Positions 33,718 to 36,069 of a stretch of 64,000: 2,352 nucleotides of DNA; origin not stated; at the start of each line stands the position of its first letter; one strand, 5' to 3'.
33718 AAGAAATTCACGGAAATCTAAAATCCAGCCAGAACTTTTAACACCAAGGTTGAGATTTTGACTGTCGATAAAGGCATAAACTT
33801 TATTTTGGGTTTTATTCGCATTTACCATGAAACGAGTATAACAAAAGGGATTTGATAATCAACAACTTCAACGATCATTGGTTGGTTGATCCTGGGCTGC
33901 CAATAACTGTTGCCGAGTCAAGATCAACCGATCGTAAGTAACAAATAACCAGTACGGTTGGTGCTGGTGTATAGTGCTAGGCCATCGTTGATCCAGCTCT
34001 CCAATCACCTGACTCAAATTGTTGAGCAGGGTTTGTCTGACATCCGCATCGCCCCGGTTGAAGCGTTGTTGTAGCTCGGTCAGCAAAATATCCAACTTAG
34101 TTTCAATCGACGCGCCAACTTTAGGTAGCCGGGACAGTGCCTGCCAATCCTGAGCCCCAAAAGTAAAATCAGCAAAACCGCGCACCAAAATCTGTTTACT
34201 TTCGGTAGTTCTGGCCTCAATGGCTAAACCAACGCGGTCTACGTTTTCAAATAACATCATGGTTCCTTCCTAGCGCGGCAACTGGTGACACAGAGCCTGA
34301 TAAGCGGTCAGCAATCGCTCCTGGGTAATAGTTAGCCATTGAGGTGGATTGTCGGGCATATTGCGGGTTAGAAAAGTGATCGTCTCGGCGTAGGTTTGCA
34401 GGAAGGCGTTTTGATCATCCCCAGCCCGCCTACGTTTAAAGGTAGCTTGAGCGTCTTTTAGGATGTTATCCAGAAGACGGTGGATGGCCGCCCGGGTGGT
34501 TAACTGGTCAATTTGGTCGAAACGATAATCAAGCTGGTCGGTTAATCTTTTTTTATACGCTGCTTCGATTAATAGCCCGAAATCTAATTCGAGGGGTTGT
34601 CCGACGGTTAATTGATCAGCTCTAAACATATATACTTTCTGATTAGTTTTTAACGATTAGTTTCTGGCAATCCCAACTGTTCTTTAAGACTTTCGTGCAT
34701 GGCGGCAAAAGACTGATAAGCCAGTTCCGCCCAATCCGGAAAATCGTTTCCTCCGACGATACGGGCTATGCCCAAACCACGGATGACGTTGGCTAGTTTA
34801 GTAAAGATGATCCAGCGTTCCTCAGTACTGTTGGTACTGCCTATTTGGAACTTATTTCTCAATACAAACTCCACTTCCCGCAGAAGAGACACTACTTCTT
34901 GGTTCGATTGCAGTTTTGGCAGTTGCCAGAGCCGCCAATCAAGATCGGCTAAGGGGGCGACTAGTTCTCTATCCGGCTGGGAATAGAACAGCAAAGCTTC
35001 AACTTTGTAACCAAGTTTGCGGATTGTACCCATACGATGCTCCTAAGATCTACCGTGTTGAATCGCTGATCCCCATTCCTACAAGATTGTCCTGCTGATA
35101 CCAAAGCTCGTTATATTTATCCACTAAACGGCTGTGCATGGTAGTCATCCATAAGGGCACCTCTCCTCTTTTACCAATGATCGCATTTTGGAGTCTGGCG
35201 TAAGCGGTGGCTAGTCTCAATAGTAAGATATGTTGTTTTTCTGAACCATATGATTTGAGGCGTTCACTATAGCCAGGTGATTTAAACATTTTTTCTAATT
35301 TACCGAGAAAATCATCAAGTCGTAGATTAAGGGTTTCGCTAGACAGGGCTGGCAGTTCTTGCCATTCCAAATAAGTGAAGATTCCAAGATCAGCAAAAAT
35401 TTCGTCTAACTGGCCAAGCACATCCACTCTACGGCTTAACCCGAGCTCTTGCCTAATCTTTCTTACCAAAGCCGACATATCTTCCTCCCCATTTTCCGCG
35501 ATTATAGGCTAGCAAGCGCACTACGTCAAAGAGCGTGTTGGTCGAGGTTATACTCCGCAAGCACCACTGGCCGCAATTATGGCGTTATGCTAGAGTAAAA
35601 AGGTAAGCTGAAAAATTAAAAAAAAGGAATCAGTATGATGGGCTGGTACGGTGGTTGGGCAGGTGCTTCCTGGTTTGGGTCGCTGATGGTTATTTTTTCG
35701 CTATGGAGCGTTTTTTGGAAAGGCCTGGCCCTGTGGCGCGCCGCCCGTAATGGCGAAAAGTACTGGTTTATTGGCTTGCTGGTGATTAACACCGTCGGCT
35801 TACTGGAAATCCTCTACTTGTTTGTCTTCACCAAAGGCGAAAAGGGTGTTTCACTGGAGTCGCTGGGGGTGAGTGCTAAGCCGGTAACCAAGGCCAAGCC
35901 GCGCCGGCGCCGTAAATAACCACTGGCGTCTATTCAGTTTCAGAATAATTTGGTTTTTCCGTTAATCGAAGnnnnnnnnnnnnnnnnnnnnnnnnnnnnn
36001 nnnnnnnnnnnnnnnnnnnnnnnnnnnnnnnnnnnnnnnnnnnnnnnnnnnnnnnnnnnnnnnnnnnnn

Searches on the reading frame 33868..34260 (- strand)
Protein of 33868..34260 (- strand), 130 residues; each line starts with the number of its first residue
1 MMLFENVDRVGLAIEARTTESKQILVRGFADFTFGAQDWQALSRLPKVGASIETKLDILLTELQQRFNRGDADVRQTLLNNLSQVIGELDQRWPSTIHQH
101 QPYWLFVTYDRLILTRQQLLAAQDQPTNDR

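Call 3: search_protein_families(library=pfam, proteins=[window:33868-34260:-], max_evalue=1)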
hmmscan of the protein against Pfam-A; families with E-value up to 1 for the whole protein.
window:33868-34260:- (130 aa): 3 families
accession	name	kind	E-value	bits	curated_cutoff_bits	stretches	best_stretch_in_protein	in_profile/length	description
PF25472.1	DUF7902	-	0.043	14.4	26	1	51-91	35-74/85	Domain of unknown function (DUF7902)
PF15669.10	CCDC24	-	0.15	12.5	27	1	38-85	46-93/190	Coiled-coil domain-containing protein 24 family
PF14470.12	bPH_3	-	0.26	12.2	23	1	95-122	18-42/95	Bacterial PH domain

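Call 9: find_encoding_contigs(protein=window:33868-34260:-, flank=10000, max_places=10)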
Protein window:33868-34260:- (130 aa): 2 contigs read that carry it; 1 place shown.
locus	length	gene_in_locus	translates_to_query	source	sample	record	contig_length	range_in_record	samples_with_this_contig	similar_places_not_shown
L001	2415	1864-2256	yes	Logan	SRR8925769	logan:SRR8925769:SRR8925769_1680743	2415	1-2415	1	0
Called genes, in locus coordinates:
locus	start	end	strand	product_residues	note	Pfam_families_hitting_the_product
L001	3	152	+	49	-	?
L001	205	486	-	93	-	PF18893:DUF5652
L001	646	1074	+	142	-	-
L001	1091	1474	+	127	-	-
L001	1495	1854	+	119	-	-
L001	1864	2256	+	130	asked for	-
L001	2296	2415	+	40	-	?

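Call 11: find_homologous_proteins(query=A1, max_evalue=0.01)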
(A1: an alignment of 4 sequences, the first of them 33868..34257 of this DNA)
Query A1 (4 sequences) (129 aa, profile of the alignment): 4 proteins with E <= 0.01 among 1565 candidates.
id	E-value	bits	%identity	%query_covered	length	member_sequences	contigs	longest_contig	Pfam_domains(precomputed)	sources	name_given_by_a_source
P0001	2.2e-42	162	-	-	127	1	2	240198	-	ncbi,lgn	-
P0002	4.9e-42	161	100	100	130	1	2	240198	-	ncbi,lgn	-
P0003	4.3e-34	135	25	74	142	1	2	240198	-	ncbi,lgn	-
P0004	1.7e-29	121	31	55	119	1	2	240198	-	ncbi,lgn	-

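Call 13: find_encoding_contigs(protein=P0001, flank=10000, max_places=10)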
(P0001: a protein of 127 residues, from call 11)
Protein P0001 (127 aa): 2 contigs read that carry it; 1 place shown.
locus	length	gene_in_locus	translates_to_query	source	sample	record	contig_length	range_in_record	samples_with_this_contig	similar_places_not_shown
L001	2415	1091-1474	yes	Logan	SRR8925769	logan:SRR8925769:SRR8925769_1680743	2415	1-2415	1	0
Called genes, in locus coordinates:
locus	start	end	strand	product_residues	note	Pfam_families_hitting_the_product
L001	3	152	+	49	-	?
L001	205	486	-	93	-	PF18893:DUF5652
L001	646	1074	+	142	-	-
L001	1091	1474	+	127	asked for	-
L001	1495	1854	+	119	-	-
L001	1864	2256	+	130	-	-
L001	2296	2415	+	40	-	?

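Call 14: search_protein_families(library=padloc, proteins=[window:33868-34260:-], max_evalue=1)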
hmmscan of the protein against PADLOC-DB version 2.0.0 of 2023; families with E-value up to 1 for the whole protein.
window:33868-34260:- (130 aa): 0 families

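Call 15: search_protein_families(library=phrogs, proteins=[window:33868-34260:-], max_evalue=1)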
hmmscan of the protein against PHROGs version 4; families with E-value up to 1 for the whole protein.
window:33868-34260:- (130 aa): 0 families

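Call 16: search_protein_families(library=ncbifam, proteins=[window:33868-34260:-], max_evalue=1)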
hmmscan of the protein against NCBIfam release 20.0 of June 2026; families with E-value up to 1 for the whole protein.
window:33868-34260:- (130 aa): 0 families

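Call 17: search_protein_representatives(alignment_id=A1)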
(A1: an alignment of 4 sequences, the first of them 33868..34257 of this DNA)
Query: 4 sequences, 125 profile positions. Proteins with E-value up to 0.001 (for the whole library): 5; up to 1e-10: 4; up to 1e-30: 3. The best 5 are listed.
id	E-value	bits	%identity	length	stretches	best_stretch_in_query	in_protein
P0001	6.9e-43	162.2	-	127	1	2-125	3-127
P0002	1.6e-42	161.1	-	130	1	3-125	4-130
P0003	1.4e-34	135.4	-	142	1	9-125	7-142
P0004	5.5e-30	120.5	-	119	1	6-118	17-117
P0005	2.3e-04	37.8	-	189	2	23-115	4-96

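Call 19: find_encoding_contigs(protein=P0005, flank=10000, max_places=6)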
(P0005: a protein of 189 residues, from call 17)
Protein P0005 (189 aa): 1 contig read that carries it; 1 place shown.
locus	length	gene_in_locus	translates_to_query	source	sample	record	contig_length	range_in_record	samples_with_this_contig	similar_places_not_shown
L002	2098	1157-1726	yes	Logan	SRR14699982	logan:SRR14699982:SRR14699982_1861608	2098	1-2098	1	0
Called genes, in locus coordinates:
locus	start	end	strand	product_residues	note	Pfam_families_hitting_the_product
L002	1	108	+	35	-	?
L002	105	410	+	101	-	-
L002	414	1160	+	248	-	-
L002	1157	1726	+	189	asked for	-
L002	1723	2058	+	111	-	-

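Call 38: predict_structure(alignment_id=A2)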
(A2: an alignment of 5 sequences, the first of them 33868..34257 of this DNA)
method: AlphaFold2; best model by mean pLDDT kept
length: 129 residues; sequences in the alignment: 5
mean_pLDDT: 74.0   pTM: 0.66
mean pLDDT of the five models: 74.0, 68.3, 66.5, 63.2, 61.4
residues with pLDDT >= 90: 11; 70-90: 67; 50-70: 47; < 50: 4
segments of 3 or more residues with pLDDT < 50: none
pLDDT, mean of each block of 10 residues (from residue 1): 55 70 72 58 61 82 87 88 87 65 82 91 62
secondary structure, 60 per line:
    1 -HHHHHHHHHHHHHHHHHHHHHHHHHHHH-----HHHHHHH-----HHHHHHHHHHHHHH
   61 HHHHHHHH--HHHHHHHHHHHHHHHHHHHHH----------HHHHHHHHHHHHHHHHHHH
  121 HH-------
elements in order: H2-29 H35-41 H47-68 H71-91 H102-122

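Call 41: fold_search(model_id=the predicted structure, library=pdb)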
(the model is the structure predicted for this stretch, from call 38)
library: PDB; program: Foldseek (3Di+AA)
matches with E <= 10: 328; with E <= 0.001: 0
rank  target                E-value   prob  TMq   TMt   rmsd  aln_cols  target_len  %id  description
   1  1myj_A                7.1e-01  0.18  0.28  0.26  10.1       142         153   14  DISTAL POLARITY IN LIGAND BINDING TO MYOGLOBIN: STRUCTURAL AND FUNCTIONAL CHARACTERIZATION OF A THREONINE68(E11) MUTAN (released 1994-01-31)
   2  5ilp                  7.9e-01  0.16  0.29  0.27   7.7       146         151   16  H64Q sperm whale myoglobin with a Fe-tolyl moiety (released 2016-09-21)
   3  9fqr_Hn               9.4e-01  0.35  0.42  0.12  12.9       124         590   14  96-nm repeat of axonemal doublet microtubules from bovine sperm (released 2025-03-26)
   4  2oha                  9.9e-01  0.15  0.29  0.26   9.6       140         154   14  Myoglobin cavity mutant F138W (released 2007-01-23)
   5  7dy4_A                9.9e-01  0.14  0.27  0.26   9.0       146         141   14  High resolution crystal structure of hemoglobin M Boston. (released 2022-01-26)
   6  7sli                  1.1e+00  0.13  0.28  0.25  10.2       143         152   15  Engineered sperm whale myoglobin-based carbene transferase MbBTIC-C2 (released 2023-05-03)
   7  2mgc                  1.2e+00  0.14  0.30  0.27   8.4       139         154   19  HIGH RESOLUTION CRYSTAL STRUCTURES OF FIVE DISTAL HISTIDINE MUTANTS OF SPERM WHALE MYOGLOBIN (released 1994-01-31)
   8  7ylk                  1.2e+00  0.14  0.30  0.27  10.5       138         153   17  Myoglobin containing Ir complex (released 2023-03-15)
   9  1dwr                  1.2e+00  0.13  0.28  0.26  11.0       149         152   13  MYOGLOBIN (HORSE HEART) WILD-TYPE COMPLEXED WITH CO (released 2000-03-03)
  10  5ych                  1.2e+00  0.13  0.29  0.26   9.6       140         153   13  Ancestral myoglobin aMbWb of Basilosaurus relative (monophyly) (released 2018-09-19)
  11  9k7w_D                1.3e+00  0.30  0.35  0.45  11.9       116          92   12  Crystal structure of designed nickel-induced homotrimer C3-Ni1-HH*3-18 (released 2025-10-29)
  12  1yo7_A                1.3e+00  0.21  0.33  0.35  13.9       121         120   14  Re-engineering topology of the homodimeric ROP protein into a single-chain 4-helix bundle (released 2005-02-15)
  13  1pmb_A                1.3e+00  0.11  0.28  0.26   8.7       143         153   16  THE DETERMINATION OF THE CRYSTAL STRUCTURE OF RECOMBINANT PIG MYOGLOBIN BY MOLECULAR REPLACEMENT AND ITS REFINEMENT (released 1990-01-15)
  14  1mti                  1.4e+00  0.12  0.29  0.26   9.6       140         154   15  PHE46(CD4) ORIENTS THE DISTAL HISTIDINE FOR HYDROGEN BONDING TO BOUND LIGANDS IN SPERM WHALE MYOGLOBIN (released 1995-09-15)
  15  5utb                  1.4e+00  0.11  0.25  0.24  11.1       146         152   15  Met form of sperm whale myoglobin V68A/I107Y (released 2018-02-28)
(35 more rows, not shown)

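Call 63: search_protein_families(library=phrogs, proteins=[L002:105-410:+, L002:414-1160:+, P0005, L002:1723-2058:+], max_evalue=0.1)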
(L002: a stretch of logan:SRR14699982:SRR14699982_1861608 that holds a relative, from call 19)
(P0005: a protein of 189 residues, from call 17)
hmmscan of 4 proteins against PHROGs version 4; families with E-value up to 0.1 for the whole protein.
L002:105-410:+ (101 aa): 0 families

L002:414-1160:+ (248 aa): 2 families
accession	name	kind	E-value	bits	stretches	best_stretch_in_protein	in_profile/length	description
phrog_28476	-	unknown function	0.0014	20.1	0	152-168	25-41/92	-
phrog_127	-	transcription regulation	0.018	15.7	1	143-208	106-165/253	anti-termination protein Q-like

P0005 (189 aa): 3 families
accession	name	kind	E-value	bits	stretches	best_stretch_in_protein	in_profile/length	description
phrog_11425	-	unknown function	0.00021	22.1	0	51-92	15-56/76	-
phrog_22860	-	unknown function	0.011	15.9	0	121-157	158-193/372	-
phrog_22303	-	unknown function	0.063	14.1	0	119-138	19-39/49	-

L002:1723-2058:+ (111 aa): 0 families

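Call 64: search_protein_families(library=pfam, proteins=[L002:105-410:+, L002:414-1160:+, P0005, L002:1723-2058:+], max_evalue=0.1)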
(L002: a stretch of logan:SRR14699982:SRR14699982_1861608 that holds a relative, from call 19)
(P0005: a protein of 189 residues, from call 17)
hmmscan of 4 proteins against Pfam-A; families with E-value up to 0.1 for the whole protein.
L002:105-410:+ (101 aa): 0 families

L002:414-1160:+ (248 aa): 3 families
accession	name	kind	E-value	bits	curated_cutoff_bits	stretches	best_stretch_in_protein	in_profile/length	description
PF15777.11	Anti-TRAP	-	0.0031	17.9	32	0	189-205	28-44/59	Tryptophan RNA-binding attenuator protein inhibitory protein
PF18807.6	TTc_toxin_rep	-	0.018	15.4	29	0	165-184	10-29/45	Tripartite Tc toxins repeat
PF00684.25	DnaJ_CXXCXGXG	-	0.021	15.5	32.7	0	152-168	16-32/65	DnaJ central domain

P0005 (189 aa): 0 families

L002:1723-2058:+ (111 aa): 1 family
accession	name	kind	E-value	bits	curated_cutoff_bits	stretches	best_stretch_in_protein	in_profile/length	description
PF09339.16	HTH_IclR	-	0.051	13.8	22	0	68-90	18-40/52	IclR helix-turn-helix domain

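Call 80: fold_search(model_id=the predicted structure, library=viral)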
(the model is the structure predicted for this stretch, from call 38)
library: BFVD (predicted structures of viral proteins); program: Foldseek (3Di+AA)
matches with E <= 10: 258; with E <= 0.001: 0
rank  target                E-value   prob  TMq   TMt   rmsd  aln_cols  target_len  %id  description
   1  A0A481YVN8            3.6e-01  0.69  0.41  0.42  13.1       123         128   16  Uncharacterized protein [Marseillevirus LCMAC103]
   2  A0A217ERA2            9.8e-01  0.66  0.34  0.35   3.7        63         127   21  Cytochrome c-type biogenesis protein CcmH [Bacillus phage vB_BsuM-Goe3]
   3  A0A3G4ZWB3            1.1e+00  0.30  0.29  0.20   5.6        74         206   16  Thioredoxin domain-containing protein [Faunusvirus sp.]
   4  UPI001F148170         1.2e+00  0.11  0.26  0.25  18.1       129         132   15  (no name look-up for this kind of identifier)
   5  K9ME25                1.4e+00  0.23  0.35  0.30  13.9       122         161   10  (no name in the UniProt tables at hand)
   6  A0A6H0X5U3            1.5e+00  0.16  0.32  0.38   5.5        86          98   17  Uncharacterized protein [Bacillus phage Izhevsk]
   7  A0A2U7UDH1            1.5e+00  0.07  0.21  0.16  15.8       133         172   15  Uncharacterized protein [Pandoravirus neocaledonia]
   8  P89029                1.8e+00  0.23  0.40  0.25  11.9       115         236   17  OPEP-2 protein [Orgyia pseudotsugata multicapsid polyhedrosis virus]
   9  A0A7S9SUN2            1.8e+00  0.18  0.26  0.13   6.3        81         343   12  Uncharacterized protein [Virus NIOZ-UU159]
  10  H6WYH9                1.8e+00  0.14  0.35  0.20  21.8       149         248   15  Tail related protein [Hafnia phage Enc34]
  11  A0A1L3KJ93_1          1.9e+00  0.11  0.32  0.05  12.7       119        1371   18  Genome polyprotein (Fragment) [Sanxia picorna-like virus 7]
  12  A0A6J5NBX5            1.9e+00  0.05  0.21  0.19  22.5       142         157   15  Uncharacterized protein [uncultured Caudovirales phage]
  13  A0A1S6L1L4            2.0e+00  0.38  0.39  0.58   4.9        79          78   15  (no name in the UniProt tables at hand)
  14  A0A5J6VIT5            2.0e+00  0.18  0.29  0.45   4.8        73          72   14  Uncharacterized protein [Megaviridae environmental sample]
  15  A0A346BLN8            2.3e+00  0.38  0.45  0.10   5.4       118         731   14  Polyprotein (Fragment) [Chicken calicivirus]
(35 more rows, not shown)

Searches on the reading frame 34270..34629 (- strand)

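Call 3: search_protein_families(library=pfam, proteins=[window:34270-34629:-], max_evalue=1)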
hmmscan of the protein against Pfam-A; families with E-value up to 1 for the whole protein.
window:34270-34629:- (119 aa): 1 family
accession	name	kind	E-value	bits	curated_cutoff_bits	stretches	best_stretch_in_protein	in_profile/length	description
PF16707.10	CagS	-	0.051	14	27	1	20-87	31-99/196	Cag pathogenicity island protein S of Helicobacter pylori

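Call 14: search_protein_families(library=padloc, proteins=[window:34270-34629:-], max_evalue=1)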
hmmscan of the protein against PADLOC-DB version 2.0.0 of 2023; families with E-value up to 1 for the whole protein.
window:34270-34629:- (119 aa): 1 family
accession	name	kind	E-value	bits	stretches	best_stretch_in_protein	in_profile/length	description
PDLC01630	Cas7g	-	0.0067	14.5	1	36-88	66-118/153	CAS-I-U; effector_G7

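Call 15: search_protein_families(library=phrogs, proteins=[window:34270-34629:-], max_evalue=1)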
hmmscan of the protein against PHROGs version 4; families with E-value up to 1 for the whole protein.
window:34270-34629:- (119 aa): 2 families
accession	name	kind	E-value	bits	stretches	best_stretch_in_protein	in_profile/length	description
phrog_2713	-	unknown function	0.17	11.8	1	21-83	98-156/520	-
phrog_12065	-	unknown function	0.24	12.9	1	9-61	52-101/111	-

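Call 16: search_protein_families(library=ncbifam, proteins=[window:34270-34629:-], max_evalue=1)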
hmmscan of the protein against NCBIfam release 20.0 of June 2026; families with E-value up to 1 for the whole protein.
window:34270-34629:- (119 aa): 1 family
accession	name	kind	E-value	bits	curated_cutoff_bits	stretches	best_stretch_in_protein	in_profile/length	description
NF003721.0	PRK05329.1-4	equivalog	0.13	11.2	403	1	35-109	194-272/428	glycerol-3-phosphate dehydrogenase subunit GlpB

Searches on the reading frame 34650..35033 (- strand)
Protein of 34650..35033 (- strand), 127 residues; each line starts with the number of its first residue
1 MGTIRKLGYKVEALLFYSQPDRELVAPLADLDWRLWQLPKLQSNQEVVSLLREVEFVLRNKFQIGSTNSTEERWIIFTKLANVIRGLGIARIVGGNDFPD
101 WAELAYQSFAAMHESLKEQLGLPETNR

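Call 3: search_protein_families(library=pfam, proteins=[window:34650-35033:-], max_evalue=1)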
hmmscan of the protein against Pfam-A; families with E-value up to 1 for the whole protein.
window:34650-35033:- (127 aa): 0 families

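Call 14: search_protein_families(library=padloc, proteins=[window:34650-35033:-], max_evalue=1)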
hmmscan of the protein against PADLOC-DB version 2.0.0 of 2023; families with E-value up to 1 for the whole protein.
window:34650-35033:- (127 aa): 0 families

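Call 15: search_protein_families(library=phrogs, proteins=[window:34650-35033:-], max_evalue=1)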
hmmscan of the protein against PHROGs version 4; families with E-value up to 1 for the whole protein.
window:34650-35033:- (127 aa): 0 families

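Call 16: search_protein_families(library=ncbifam, proteins=[window:34650-35033:-], max_evalue=1)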
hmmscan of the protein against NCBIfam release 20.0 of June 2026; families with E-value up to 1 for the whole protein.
window:34650-35033:- (127 aa): 0 families

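Call 87: predict_structure(protein=window:34650-35030:-)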
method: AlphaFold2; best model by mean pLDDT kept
length: 126 residues; sequences in the alignment: 1
mean_pLDDT: 56.8   pTM: 0.45
mean pLDDT of the five models: 56.8, 56.0, 52.4, 51.2, 49.1
residues with pLDDT >= 90: 0; 70-90: 10; 50-70: 90; < 50: 26
segments of 3 or more residues with pLDDT < 50: 1-10, 12-19, 63-66, 124-126
pLDDT, mean of each block of 10 residues (from residue 1): 42 47 62 68 67 66 54 58 58 53 57 57 48
secondary structure, 60 per line:
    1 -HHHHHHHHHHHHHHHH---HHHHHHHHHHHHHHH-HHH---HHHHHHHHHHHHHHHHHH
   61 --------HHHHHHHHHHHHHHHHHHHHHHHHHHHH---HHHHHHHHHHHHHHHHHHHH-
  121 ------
elements in order: H2-17 H21-35 H43-60 H69-96 H100-119

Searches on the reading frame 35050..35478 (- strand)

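Call 3: search_protein_families(library=pfam, proteins=[window:35050-35478:-], max_evalue=1)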
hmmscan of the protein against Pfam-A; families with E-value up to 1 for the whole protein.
window:35050-35478:- (142 aa): 1 family
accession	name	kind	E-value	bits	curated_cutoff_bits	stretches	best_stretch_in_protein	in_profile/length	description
PF00293.34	NUDIX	-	0.17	12.4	21.1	1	3-40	47-87/134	NUDIX domain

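Call 14: search_protein_families(library=padloc, proteins=[window:35050-35478:-], max_evalue=1)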
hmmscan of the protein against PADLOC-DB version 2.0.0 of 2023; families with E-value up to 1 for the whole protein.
window:35050-35478:- (142 aa): 0 families

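Call 15: search_protein_families(library=phrogs, proteins=[window:35050-35478:-], max_evalue=1)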
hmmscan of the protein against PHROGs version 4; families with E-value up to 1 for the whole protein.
window:35050-35478:- (142 aa): 2 families
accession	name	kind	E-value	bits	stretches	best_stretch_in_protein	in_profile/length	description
phrog_787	-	unknown function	0.15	13.3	1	61-81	23-43/48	-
phrog_4812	-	unknown function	0.37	11.9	1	31-66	10-42/70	-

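Call 16: search_protein_families(library=ncbifam, proteins=[window:35050-35478:-], max_evalue=1)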
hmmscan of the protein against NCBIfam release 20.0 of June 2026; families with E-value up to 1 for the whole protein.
window:35050-35478:- (142 aa): 0 families

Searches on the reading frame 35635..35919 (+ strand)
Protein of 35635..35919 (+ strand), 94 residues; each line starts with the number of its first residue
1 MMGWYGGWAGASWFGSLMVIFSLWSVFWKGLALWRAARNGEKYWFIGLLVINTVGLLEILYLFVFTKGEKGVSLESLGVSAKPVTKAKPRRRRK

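Call 14: search_protein_families(library=padloc, proteins=[window:35635-35919:+], max_evalue=1)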
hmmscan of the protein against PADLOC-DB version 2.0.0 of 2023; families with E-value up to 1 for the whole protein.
window:35635-35919:+ (94 aa): 0 families

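Call 15: search_protein_families(library=phrogs, proteins=[window:35635-35919:+], max_evalue=1)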
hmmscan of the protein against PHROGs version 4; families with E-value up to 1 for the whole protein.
window:35635-35919:+ (94 aa): 1 family
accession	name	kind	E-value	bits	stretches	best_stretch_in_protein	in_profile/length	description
phrog_27401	-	unknown function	0.095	14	1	18-66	4-53/114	-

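Call 16: search_protein_families(library=ncbifam, proteins=[window:35635-35919:+], max_evalue=1)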
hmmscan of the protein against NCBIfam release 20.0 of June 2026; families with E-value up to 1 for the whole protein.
window:35635-35919:+ (94 aa): 2 families
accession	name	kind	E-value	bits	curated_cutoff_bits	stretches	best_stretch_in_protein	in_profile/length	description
TIGR00805.1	oat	subfamily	0.18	9.7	280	1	44-71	259-286/639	OAT family organic anion transporter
TIGR03074.1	PQQ_membr_DH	subfamily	0.8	7.4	832.65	1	8-52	49-93/783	membrane-bound PQQ-dependent dehydrogenase, glucose/quinate/shikimate family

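Call 25: search_protein_families(library=pfam, proteins=[window:35635-35919:+], max_evalue=0.01)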
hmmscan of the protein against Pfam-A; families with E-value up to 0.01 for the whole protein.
window:35635-35919:+ (94 aa): 1 family
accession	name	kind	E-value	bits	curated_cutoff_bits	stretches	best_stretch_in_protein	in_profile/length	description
PF18893.5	DUF5652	-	1.4e-22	79.6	23.4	1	16-70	14-68/71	Family of unknown function (DUF5652)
